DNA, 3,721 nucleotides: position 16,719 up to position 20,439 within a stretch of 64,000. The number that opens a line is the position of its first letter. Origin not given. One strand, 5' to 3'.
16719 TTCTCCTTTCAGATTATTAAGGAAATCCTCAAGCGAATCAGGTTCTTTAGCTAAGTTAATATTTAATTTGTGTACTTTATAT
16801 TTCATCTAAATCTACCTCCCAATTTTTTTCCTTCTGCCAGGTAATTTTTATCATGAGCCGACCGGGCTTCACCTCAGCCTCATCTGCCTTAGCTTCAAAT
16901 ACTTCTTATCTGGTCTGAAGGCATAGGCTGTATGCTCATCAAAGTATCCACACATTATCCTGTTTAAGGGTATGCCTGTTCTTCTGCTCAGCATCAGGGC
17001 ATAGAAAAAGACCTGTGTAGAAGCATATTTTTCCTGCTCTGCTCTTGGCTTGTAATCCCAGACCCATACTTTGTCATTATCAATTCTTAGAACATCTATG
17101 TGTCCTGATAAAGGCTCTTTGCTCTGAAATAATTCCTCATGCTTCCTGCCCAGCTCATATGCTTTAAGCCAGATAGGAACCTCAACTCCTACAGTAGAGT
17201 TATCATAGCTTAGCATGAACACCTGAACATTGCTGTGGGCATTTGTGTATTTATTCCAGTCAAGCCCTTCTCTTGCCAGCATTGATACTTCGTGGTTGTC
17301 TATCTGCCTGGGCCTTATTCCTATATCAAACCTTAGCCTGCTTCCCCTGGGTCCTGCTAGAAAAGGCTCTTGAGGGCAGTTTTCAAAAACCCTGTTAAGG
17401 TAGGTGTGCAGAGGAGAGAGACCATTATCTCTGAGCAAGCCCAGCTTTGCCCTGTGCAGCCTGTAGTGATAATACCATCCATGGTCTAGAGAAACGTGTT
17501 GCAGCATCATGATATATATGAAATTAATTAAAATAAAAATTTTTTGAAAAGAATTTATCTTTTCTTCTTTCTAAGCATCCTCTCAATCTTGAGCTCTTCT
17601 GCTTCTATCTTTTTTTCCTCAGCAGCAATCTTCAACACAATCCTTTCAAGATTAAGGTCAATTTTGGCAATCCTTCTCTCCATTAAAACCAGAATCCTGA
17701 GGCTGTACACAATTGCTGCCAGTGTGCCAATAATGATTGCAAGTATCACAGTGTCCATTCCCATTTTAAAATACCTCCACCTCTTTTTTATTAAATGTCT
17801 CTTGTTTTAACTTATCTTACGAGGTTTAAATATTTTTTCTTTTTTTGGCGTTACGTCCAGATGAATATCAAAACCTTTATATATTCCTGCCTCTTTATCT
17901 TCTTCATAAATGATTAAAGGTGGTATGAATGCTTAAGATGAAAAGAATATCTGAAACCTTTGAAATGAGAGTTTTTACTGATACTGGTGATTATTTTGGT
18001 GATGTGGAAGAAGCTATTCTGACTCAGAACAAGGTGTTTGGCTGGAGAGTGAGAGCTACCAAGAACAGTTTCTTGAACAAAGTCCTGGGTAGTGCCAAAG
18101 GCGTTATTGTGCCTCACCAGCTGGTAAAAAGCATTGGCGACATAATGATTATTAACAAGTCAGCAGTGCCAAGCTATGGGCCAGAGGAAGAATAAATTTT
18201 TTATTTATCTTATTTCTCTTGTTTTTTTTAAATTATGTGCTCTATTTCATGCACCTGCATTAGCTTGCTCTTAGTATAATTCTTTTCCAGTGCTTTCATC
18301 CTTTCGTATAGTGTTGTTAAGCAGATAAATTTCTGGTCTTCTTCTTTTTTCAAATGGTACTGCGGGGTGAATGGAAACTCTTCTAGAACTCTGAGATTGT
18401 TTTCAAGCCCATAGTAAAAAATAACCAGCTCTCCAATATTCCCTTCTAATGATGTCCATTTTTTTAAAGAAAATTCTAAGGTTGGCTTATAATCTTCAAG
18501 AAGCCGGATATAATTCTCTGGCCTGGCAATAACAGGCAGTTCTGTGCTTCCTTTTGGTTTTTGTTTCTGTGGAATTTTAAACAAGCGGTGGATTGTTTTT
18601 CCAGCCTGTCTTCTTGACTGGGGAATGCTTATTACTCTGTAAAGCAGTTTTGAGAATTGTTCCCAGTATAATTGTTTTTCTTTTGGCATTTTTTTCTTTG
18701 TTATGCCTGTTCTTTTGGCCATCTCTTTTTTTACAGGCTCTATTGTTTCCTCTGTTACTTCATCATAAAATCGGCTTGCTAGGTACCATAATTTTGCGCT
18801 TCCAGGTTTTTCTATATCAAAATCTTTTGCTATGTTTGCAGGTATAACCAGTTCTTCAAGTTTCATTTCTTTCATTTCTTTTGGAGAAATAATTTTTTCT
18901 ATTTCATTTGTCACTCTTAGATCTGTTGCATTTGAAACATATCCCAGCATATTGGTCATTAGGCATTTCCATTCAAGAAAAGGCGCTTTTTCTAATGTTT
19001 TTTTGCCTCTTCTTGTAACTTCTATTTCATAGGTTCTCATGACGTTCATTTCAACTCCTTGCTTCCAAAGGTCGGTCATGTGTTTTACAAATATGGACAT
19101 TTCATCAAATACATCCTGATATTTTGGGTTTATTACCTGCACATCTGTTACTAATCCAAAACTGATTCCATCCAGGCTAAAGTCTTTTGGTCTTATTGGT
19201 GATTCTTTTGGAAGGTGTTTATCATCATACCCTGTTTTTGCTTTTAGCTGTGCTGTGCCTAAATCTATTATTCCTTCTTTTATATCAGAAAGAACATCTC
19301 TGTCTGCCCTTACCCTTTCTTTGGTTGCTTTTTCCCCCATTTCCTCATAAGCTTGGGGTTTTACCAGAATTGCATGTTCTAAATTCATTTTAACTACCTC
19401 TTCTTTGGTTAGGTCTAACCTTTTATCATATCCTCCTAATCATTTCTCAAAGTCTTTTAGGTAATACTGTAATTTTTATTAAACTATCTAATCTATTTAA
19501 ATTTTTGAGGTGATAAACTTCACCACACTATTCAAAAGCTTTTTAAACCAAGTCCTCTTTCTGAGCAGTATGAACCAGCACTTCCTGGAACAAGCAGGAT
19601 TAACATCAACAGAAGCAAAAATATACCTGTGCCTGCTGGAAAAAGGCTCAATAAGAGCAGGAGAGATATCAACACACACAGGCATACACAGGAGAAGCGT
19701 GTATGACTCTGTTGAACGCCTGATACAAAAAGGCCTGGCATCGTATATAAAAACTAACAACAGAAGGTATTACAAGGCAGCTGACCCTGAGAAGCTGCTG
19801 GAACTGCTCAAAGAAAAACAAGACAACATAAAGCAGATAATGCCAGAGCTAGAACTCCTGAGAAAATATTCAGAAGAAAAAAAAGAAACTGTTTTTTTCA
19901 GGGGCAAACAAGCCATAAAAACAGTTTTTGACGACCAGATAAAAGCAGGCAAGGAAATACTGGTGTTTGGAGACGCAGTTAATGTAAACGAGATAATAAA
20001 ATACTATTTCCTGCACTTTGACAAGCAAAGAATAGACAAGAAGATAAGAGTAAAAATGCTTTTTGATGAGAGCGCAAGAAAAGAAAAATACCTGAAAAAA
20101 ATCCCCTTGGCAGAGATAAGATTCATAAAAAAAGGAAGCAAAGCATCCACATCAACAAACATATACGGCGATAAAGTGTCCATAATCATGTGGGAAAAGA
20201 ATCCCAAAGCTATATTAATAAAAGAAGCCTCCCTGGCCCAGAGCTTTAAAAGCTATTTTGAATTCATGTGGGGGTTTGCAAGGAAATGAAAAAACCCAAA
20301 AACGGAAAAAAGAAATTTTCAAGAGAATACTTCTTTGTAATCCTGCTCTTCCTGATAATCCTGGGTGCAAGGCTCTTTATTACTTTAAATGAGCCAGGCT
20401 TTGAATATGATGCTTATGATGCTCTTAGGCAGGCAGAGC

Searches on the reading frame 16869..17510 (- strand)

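Call 101: search_protein_families(library=pfam, proteins=[window:16869-17510:-], max_evalue=0.001)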
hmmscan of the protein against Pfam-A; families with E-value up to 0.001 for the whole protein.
window:16869-17510:- (213 aa): 1 family
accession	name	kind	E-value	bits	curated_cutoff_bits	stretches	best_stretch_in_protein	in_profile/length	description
PF12705.13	PDDEXK_1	-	7.9e-06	26.4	22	1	110-179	120-176/247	PD-(D/E)XK nuclease superfamily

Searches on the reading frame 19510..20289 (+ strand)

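Call 101: search_protein_families(library=pfam, proteins=[window:19510-20289:+], max_evalue=0.001)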
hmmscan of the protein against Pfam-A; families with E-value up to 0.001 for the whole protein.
window:19510-20289:+ (259 aa): 4 families
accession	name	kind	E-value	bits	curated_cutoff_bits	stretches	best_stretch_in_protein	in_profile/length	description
PF01978.25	TrmB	-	2.7e-16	59.6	25.6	1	26-94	1-68/68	Sugar-specific transcriptional regulator TrmB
PF02002.24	TFIIE_alpha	-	0.0002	21.7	22.9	1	36-111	16-96/105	TFIIE alpha subunit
PF08221.17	HTH_9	-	0.00029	21.3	23.4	1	36-80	16-60/62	RNA polymerase III subunit RPC82 helix-turn-helix domain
PF13551.12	HTH_29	-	0.0006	20.3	28.1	0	38-94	4-61/64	Winged helix-turn helix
